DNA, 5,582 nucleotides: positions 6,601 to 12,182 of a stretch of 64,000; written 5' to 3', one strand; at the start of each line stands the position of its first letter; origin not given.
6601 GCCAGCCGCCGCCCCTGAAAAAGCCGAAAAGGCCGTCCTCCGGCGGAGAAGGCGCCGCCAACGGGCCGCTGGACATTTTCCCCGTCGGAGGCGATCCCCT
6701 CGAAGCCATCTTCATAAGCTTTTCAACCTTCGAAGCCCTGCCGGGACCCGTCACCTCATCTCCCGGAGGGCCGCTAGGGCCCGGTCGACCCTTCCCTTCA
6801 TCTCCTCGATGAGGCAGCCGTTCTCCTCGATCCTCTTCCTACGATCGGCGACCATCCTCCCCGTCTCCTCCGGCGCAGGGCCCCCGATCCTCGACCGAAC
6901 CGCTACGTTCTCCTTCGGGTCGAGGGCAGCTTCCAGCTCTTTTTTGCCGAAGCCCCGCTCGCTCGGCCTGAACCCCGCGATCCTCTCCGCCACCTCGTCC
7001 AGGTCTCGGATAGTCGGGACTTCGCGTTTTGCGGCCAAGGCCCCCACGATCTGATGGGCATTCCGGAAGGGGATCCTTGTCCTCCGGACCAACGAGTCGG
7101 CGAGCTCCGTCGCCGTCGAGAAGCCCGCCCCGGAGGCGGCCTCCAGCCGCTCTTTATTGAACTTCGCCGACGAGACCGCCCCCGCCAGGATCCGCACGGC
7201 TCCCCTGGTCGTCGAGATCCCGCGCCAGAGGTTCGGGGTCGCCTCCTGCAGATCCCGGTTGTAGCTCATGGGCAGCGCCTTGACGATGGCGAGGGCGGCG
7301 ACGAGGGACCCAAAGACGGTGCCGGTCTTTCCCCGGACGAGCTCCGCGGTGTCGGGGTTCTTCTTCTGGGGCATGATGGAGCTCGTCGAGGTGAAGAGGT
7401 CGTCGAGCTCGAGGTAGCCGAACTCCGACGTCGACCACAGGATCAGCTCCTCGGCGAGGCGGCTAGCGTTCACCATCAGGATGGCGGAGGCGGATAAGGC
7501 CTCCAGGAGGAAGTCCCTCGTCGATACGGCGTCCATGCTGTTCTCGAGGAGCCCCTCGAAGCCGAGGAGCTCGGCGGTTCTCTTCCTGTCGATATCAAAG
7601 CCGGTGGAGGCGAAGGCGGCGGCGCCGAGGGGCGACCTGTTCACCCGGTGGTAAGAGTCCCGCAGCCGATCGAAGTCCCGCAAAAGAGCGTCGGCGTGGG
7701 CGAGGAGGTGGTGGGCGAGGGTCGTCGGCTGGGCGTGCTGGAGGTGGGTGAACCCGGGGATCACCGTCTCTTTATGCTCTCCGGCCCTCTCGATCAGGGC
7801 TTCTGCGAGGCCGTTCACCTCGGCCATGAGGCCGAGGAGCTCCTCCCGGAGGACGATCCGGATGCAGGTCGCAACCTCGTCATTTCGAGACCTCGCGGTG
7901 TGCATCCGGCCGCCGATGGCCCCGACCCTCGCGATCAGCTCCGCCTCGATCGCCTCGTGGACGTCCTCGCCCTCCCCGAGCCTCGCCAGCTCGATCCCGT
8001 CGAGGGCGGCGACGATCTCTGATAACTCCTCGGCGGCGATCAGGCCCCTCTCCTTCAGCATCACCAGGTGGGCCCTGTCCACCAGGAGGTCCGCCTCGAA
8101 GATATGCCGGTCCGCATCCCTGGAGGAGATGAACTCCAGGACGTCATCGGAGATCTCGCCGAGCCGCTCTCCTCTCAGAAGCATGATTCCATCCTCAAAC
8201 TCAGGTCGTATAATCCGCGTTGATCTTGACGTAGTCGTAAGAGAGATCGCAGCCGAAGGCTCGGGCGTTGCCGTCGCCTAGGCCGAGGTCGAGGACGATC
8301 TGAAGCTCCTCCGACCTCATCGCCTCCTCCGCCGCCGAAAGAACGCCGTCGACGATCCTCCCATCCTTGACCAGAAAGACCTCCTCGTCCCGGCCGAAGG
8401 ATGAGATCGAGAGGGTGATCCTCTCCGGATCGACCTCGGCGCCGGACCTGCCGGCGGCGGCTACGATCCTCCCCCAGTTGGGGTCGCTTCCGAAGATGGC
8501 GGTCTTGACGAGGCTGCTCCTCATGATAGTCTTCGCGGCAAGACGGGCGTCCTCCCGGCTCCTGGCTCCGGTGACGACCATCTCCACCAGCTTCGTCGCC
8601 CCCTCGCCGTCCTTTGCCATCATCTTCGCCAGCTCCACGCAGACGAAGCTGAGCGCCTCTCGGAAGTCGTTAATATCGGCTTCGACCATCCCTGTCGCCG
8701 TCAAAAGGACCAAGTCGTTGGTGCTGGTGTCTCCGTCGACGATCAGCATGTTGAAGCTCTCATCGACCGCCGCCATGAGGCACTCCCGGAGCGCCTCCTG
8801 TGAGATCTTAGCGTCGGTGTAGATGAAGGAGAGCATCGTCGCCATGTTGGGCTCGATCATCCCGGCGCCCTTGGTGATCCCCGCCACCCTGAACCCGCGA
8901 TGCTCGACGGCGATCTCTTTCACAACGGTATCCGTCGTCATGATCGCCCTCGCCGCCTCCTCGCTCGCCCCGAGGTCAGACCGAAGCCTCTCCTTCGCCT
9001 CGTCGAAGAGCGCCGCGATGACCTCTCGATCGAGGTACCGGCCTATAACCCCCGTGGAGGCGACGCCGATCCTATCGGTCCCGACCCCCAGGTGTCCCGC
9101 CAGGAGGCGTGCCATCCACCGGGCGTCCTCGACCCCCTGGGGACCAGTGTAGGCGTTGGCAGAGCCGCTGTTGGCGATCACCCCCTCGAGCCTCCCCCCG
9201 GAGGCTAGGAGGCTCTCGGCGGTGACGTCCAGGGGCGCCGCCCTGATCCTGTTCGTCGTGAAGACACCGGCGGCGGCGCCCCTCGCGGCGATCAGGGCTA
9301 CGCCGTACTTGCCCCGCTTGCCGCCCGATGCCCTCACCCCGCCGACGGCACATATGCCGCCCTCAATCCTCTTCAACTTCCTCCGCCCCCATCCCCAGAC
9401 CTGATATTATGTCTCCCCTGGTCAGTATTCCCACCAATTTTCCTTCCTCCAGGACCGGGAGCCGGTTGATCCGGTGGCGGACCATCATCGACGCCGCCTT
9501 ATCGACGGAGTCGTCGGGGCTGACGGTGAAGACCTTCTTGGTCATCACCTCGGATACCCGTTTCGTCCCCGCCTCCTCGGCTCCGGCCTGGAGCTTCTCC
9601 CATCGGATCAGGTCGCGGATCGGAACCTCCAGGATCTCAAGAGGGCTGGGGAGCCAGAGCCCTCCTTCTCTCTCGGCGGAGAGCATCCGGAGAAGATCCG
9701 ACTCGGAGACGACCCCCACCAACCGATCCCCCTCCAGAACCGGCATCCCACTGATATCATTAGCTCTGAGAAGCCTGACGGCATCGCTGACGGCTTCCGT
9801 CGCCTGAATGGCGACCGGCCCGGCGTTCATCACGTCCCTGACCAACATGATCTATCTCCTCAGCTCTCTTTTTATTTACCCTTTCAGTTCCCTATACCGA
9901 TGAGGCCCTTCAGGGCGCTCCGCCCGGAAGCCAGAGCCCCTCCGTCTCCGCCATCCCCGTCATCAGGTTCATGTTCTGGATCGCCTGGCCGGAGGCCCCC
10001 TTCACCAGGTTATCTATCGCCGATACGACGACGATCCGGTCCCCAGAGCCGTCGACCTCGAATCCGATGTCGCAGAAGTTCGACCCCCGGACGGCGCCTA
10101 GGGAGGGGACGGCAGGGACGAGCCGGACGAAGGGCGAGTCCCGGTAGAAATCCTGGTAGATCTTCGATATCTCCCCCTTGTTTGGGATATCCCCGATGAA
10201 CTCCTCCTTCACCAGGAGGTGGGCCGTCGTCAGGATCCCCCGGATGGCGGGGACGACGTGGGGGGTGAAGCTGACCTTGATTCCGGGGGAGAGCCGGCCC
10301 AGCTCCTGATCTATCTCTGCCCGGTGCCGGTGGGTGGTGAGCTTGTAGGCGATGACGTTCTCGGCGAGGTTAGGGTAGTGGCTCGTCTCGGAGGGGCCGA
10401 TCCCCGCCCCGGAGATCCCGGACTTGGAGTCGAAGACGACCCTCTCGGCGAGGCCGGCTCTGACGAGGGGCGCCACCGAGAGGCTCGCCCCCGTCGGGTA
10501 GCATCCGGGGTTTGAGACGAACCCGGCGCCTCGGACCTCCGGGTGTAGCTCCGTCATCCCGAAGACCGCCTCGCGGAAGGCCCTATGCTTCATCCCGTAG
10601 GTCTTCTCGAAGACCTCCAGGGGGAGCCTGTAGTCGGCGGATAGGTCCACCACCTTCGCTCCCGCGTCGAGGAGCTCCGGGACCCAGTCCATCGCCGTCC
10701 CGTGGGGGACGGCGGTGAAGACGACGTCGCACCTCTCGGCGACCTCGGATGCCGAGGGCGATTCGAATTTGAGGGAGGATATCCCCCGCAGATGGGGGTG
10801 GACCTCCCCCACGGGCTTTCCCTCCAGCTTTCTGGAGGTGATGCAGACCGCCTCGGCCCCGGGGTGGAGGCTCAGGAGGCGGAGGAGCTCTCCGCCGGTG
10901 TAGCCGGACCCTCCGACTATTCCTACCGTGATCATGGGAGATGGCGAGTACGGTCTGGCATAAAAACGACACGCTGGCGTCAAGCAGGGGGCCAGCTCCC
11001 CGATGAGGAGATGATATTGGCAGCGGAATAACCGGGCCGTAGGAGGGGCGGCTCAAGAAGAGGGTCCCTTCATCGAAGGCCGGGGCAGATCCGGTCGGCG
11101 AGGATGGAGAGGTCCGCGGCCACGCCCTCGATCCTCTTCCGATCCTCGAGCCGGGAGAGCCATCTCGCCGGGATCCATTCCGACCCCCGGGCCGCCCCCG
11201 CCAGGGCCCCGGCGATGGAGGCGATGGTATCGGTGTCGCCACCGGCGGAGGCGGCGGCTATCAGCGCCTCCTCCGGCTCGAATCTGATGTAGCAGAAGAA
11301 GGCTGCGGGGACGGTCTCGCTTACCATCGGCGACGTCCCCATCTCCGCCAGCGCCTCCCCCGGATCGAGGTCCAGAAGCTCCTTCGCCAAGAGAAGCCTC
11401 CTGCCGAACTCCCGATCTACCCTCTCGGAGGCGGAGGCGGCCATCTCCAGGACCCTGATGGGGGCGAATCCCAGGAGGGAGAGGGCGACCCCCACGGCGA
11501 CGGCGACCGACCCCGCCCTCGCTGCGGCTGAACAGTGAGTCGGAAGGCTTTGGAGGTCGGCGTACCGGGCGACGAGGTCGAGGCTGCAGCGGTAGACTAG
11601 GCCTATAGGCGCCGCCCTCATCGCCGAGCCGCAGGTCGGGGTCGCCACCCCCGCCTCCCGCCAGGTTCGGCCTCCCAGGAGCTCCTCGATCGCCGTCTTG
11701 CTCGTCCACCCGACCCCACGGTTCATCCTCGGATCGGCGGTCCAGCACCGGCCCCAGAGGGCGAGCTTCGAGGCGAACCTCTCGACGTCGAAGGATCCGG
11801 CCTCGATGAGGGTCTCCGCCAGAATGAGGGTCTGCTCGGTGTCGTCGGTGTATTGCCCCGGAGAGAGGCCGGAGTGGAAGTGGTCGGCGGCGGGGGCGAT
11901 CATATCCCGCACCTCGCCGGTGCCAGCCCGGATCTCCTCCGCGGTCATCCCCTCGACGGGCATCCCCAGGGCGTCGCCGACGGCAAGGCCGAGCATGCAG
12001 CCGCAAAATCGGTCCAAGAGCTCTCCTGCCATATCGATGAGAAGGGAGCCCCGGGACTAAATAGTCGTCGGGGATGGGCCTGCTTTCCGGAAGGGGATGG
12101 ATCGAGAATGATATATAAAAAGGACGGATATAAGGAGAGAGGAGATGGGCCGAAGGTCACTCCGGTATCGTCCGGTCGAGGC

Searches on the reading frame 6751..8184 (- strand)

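Call 24: search_protein_families(library=pfam, proteins=[window:6751-8184:-], max_evalue=0.0001)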
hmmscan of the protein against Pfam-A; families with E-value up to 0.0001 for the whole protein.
window:6751-8184:- (477 aa): 2 families
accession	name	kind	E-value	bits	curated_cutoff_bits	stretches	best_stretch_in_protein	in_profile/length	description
PF00206.25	Lyase_1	-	2.9e-59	201.5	27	1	72-292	76-312/312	Lyase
PF14698.11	ASL_C2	-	5.5e-13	49.6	27.3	1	355-428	1-69/69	Argininosuccinate lyase C-terminal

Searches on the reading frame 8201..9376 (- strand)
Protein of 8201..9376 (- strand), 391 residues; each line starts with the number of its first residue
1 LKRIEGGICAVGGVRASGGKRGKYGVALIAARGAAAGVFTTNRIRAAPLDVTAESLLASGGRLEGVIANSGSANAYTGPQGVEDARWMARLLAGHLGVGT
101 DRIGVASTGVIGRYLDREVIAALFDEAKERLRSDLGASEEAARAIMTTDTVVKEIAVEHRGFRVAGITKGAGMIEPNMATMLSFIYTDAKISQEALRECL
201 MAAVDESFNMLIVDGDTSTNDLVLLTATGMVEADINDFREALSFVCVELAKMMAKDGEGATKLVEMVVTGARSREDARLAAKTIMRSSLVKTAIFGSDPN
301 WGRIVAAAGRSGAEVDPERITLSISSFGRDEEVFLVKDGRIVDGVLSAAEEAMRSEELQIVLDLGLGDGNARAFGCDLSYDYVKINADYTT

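Call 24: search_protein_families(library=pfam, proteins=[window:8201-9376:-], max_evalue=0.0001)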
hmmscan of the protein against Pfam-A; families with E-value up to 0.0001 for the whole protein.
window:8201-9376:- (391 aa): 1 family
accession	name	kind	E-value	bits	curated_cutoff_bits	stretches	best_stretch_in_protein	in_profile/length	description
PF01960.23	ArgJ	-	3.2e-134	447.8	32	1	18-391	8-377/377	ArgJ family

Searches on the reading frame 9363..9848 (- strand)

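Call 24: search_protein_families(library=pfam, proteins=[window:9363-9848:-], max_evalue=0.0001)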
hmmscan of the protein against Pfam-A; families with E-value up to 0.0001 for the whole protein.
window:9363-9848:- (161 aa): 1 family
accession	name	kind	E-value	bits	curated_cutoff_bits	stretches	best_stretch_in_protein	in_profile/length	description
PF00571.33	CBS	-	8.2e-34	116.2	24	2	98-149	1-53/57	CBS domain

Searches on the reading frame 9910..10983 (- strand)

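Call 24: search_protein_families(library=pfam, proteins=[window:9910-10983:-], max_evalue=0.0001)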
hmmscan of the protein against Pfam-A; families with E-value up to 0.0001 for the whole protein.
window:9910-10983:- (357 aa): 3 families
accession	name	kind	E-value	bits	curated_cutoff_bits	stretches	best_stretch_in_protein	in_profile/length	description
PF22698.1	Semialdhyde_dhC_1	-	1.5e-52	178.2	27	1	161-325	1-165/165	Semialdehyde dehydrogenase, dimerisation domain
PF01118.30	Semialdhyde_dh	-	2.4e-31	109.1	26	1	19-149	1-116/121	Semialdehyde dehydrogenase, NAD binding domain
PF02774.23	Semialdhyde_dhC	-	5.8e-27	95.5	26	1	171-328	2-184/184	Semialdehyde dehydrogenase, dimerisation domain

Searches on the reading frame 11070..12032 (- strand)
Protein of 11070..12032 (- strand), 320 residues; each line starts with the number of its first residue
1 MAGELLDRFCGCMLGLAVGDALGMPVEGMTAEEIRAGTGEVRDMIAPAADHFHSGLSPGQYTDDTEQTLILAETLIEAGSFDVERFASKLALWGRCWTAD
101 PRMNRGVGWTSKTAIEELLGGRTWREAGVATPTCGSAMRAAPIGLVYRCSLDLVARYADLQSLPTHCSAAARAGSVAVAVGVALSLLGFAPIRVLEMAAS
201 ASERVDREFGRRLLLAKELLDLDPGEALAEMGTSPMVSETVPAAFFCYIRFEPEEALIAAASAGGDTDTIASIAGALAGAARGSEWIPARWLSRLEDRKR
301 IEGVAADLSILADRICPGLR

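Call 24: search_protein_families(library=pfam, proteins=[window:11070-12032:-], max_evalue=0.0001)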
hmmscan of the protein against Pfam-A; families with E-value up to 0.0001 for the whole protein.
window:11070-12032:- (320 aa): 1 family
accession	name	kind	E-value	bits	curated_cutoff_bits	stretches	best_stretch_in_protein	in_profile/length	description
PF03747.19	ADP_ribosyl_GH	-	7.5e-69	233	26.2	1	11-290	1-287/287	ADP-ribosylglycohydrolase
